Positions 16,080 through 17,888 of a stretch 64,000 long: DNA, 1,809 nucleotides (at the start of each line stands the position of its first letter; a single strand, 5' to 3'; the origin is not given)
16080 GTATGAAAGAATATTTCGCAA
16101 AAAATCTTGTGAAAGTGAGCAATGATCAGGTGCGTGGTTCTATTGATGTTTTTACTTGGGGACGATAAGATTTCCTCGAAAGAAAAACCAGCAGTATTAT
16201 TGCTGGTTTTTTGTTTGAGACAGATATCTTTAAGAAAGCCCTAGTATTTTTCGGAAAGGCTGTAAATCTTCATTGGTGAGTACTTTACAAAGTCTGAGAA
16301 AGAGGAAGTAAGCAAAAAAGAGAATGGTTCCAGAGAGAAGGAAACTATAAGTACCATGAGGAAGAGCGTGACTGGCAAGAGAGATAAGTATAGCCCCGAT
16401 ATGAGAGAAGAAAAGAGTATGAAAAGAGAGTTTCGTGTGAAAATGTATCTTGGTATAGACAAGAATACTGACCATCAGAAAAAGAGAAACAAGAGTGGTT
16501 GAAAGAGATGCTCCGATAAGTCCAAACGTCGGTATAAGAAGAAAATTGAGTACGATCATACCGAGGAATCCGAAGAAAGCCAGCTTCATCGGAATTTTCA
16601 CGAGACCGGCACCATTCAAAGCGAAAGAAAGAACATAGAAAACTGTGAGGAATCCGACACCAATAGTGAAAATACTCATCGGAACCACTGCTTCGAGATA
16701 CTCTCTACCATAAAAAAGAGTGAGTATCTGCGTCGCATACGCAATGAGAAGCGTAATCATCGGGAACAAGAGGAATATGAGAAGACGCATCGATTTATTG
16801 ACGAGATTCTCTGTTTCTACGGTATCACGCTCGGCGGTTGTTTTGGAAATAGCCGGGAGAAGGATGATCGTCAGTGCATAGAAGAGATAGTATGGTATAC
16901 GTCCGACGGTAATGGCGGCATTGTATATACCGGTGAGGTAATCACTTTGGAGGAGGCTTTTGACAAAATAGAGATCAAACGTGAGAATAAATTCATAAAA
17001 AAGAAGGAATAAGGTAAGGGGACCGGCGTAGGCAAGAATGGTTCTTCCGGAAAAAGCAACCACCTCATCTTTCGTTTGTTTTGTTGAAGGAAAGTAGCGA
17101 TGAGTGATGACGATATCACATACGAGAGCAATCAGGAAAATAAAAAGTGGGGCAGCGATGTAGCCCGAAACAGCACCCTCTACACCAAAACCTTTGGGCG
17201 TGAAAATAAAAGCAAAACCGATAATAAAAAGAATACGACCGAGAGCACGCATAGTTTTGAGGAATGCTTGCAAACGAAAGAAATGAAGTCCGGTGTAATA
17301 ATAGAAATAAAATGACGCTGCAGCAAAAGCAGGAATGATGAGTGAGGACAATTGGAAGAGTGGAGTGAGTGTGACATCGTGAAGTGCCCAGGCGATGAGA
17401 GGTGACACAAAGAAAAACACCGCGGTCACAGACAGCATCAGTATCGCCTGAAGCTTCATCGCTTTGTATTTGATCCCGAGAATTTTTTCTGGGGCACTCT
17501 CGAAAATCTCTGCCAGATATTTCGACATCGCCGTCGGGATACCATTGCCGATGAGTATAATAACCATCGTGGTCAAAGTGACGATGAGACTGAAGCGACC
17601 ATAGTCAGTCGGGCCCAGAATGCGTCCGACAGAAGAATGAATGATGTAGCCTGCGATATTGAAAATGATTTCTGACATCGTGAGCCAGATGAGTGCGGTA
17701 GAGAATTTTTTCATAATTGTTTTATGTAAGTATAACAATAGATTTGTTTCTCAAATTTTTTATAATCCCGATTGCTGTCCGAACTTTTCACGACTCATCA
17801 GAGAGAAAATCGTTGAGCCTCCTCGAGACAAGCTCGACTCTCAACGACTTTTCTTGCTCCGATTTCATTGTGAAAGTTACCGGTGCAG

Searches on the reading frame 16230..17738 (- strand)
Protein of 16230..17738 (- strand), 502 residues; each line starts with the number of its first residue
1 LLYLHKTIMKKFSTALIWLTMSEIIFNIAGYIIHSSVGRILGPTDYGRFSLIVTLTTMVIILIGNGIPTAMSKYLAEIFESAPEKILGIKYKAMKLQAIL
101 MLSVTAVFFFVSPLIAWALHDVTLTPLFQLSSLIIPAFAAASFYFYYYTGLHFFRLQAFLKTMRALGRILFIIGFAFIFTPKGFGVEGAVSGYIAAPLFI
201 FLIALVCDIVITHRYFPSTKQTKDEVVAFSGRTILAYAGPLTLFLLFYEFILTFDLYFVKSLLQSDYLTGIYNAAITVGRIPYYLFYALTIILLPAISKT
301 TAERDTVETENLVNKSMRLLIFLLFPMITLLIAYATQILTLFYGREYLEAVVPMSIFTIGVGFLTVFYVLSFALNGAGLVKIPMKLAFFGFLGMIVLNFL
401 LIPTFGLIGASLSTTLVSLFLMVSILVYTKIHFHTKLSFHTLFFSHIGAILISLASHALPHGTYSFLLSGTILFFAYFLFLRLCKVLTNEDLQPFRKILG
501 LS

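Call 54: search_protein_families(library=pfam, proteins=[window:16230-17738:-], max_evalue=0.00001)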
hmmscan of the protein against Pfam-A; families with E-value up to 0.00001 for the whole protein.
window:16230-17738:- (502 aa): 3 families
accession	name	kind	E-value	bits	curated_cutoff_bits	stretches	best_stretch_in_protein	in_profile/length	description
PF01943.22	Polysacc_synt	-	2.4e-20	73.5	28.2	1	17-300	6-273/274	Polysaccharide biosynthesis protein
PF13440.11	Polysacc_synt_3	-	2.2e-13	50.6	23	1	38-351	3-292/293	Polysaccharide biosynthesis protein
PF03023.19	MurJ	-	1.1e-10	41.1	27.4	1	186-456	156-426/451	Lipid II flippase MurJ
